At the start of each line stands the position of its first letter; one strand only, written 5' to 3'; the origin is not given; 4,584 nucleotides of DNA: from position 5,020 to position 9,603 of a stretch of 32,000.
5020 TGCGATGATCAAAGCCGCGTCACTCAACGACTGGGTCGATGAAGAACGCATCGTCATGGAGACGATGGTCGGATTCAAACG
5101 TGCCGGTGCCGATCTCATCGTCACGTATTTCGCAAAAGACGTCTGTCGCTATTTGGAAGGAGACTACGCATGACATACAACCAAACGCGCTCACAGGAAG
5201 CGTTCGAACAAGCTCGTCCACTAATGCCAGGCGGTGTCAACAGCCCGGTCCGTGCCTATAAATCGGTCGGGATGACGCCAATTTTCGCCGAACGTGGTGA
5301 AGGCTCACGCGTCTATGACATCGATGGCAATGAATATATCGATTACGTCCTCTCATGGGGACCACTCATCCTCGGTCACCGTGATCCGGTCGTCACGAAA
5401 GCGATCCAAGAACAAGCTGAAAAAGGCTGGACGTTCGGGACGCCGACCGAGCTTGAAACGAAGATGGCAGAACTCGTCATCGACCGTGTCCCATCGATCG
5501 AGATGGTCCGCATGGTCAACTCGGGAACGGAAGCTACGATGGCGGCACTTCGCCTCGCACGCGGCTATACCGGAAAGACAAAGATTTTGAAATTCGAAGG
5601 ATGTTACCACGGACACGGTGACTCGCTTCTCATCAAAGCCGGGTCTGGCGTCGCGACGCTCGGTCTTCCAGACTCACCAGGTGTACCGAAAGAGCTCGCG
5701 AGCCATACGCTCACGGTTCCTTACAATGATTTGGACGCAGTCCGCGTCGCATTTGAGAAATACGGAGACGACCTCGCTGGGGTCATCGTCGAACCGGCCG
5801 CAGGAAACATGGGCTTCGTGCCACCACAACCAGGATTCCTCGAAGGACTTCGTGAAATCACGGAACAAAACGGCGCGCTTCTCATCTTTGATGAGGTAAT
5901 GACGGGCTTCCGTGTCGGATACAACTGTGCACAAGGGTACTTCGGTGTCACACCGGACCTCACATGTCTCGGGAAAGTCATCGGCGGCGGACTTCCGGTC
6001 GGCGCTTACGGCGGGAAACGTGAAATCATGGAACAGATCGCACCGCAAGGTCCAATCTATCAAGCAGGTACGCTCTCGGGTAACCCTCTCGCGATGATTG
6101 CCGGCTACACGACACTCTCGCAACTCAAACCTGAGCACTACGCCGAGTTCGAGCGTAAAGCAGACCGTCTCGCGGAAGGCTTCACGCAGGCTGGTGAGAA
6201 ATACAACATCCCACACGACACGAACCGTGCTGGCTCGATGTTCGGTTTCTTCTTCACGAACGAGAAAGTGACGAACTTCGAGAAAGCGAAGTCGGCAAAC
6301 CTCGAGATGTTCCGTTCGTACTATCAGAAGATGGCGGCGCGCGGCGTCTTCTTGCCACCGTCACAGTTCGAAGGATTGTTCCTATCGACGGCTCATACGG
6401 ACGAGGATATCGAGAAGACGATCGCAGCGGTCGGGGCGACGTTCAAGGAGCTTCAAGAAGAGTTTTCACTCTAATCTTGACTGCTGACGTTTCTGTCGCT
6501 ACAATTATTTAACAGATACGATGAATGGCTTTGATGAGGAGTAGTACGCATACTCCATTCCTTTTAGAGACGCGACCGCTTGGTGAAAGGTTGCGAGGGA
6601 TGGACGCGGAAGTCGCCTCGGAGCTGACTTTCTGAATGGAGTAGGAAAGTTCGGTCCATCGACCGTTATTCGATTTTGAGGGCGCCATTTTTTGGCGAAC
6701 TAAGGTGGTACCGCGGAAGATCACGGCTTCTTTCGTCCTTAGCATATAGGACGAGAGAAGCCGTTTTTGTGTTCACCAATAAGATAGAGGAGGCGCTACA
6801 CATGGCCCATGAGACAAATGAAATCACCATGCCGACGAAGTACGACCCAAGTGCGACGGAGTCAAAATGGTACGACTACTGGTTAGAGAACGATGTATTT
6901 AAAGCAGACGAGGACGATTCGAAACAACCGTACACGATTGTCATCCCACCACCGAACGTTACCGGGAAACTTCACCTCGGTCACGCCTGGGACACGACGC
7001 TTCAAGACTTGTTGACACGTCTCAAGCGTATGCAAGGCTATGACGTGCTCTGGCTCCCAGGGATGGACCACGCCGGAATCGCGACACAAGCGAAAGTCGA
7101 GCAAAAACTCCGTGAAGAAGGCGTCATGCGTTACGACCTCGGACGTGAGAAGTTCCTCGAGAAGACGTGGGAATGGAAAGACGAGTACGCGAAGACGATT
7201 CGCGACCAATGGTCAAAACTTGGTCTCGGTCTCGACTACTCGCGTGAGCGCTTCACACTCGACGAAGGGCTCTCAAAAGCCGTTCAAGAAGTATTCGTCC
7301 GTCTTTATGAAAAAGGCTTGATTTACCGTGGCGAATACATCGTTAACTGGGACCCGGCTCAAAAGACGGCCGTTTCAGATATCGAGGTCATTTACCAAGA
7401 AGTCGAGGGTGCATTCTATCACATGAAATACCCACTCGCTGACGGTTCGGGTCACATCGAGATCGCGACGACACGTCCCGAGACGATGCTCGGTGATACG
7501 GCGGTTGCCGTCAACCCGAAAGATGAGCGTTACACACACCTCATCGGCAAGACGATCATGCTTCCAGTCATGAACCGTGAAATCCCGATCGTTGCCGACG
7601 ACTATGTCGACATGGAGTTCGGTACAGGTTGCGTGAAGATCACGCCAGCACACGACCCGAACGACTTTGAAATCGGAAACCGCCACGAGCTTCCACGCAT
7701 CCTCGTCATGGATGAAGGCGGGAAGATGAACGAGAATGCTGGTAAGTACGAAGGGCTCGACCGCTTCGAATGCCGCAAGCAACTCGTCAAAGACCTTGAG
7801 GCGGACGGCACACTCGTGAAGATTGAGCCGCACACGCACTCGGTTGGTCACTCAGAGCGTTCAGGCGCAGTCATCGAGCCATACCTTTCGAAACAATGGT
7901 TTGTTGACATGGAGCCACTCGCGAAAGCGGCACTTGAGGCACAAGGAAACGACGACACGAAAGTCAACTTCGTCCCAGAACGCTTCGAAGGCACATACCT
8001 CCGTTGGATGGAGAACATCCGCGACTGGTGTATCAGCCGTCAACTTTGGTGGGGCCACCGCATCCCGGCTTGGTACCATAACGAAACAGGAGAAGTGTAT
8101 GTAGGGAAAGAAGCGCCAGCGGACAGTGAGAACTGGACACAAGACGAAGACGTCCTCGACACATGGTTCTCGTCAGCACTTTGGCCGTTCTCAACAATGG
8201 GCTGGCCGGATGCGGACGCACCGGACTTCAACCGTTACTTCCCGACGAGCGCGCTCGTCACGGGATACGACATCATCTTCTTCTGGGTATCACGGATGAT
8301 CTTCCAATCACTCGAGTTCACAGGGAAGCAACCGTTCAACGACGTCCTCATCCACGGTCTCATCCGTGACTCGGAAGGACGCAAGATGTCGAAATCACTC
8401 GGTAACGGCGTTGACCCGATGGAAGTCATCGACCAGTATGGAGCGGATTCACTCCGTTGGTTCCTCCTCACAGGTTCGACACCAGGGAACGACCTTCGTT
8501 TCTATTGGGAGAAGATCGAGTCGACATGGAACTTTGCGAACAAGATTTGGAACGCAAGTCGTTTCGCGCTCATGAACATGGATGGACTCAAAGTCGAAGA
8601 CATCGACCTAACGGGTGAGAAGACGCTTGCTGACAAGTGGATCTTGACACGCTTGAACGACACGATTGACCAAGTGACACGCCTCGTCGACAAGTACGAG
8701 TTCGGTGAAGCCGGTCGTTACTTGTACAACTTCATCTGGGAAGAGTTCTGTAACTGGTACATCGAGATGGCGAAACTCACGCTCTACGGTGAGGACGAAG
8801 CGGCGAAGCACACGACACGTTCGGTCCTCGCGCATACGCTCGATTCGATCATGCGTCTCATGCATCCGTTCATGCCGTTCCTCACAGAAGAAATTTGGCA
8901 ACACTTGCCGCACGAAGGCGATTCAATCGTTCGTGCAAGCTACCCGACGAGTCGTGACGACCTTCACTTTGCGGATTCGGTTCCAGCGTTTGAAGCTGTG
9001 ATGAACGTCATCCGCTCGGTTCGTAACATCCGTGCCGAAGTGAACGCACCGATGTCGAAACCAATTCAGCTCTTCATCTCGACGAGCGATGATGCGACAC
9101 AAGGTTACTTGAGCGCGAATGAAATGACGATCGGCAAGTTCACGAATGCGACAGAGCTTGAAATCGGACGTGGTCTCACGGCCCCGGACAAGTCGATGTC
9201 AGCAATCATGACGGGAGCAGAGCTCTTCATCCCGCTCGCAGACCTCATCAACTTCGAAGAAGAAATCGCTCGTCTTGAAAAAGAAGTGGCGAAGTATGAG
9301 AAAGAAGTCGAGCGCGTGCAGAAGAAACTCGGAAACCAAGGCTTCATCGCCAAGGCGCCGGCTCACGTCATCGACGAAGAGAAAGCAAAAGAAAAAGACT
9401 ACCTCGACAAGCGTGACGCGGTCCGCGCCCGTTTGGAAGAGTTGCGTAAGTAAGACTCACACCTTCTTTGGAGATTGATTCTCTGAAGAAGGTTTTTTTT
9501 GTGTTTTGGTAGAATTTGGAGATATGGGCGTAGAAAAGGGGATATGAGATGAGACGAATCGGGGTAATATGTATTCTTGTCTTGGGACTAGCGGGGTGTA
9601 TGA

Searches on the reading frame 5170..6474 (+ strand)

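Call 59: search_protein_families(library=pfam, proteins=[window:5170-6474:+], max_evalue=0.00001)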
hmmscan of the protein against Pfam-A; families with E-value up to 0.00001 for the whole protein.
window:5170-6474:+ (434 aa): 1 family
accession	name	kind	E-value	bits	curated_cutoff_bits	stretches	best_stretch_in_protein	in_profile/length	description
PF00202.27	Aminotran_3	-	7.3e-79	265.8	30.5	1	33-395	6-371/403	Aminotransferase class-III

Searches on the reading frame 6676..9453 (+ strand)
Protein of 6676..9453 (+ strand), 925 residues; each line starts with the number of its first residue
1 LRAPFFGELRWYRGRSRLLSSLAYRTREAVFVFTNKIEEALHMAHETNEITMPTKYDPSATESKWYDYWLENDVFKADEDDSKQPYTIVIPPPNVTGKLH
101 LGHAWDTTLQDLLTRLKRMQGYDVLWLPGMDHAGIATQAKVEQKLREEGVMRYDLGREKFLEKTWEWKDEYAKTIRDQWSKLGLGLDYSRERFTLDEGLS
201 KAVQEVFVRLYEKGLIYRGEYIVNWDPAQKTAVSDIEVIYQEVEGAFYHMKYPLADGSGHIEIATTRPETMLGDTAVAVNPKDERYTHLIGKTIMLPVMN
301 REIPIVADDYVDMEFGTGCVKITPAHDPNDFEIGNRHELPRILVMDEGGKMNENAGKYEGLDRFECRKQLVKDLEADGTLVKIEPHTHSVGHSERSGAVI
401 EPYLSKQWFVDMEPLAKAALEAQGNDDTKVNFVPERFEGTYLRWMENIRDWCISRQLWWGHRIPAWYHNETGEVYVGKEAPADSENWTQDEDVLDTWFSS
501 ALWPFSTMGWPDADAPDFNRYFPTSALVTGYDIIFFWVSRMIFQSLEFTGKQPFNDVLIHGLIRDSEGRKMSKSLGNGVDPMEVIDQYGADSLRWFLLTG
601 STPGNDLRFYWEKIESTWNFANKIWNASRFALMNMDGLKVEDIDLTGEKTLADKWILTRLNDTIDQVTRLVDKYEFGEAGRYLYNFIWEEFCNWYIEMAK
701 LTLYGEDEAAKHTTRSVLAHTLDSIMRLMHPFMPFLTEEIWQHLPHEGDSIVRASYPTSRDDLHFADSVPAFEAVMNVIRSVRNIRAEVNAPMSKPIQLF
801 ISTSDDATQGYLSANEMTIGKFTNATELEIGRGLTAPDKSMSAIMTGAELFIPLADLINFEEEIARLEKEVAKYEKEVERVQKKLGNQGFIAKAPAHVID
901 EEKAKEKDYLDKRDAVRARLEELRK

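Call 4: search_protein_families(library=pfam, proteins=[window:6676-9453:+], max_evalue=0.01)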
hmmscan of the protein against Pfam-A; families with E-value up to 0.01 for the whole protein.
window:6676-9453:+ (925 aa): 7 families
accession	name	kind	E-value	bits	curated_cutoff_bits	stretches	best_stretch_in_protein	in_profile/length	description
PF00133.28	tRNA-synt_1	-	1e-155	519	22.7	1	64-609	1-413/414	tRNA synthetases class I (I, L, M and V)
PF08264.19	Anticodon_1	-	1.4e-43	148.7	25.1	1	653-800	1-147/148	Anticodon-binding domain of tRNA ligase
PF09334.17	tRNA-synt_1g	-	1.5e-30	106.7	20.1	2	381-619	157-376/391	tRNA synthetases class I (M)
PF10458.14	Val_tRNA-synt_C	-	1e-21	77.4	25.9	1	860-923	2-65/66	Valyl tRNA synthetase tRNA binding arm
PF13603.12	tRNA-synt_1_2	-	1.8e-12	47.5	25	1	290-350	85-145/185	Leucyl-tRNA synthetase, editing domain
PF01406.26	tRNA-synt_1e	-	2.2e-09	37.6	27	1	530-600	214-283/301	tRNA synthetases class I (C) catalytic domain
PF01921.24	tRNA-synt_1f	-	0.0015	18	27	1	558-616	270-327/360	tRNA synthetases class I (K)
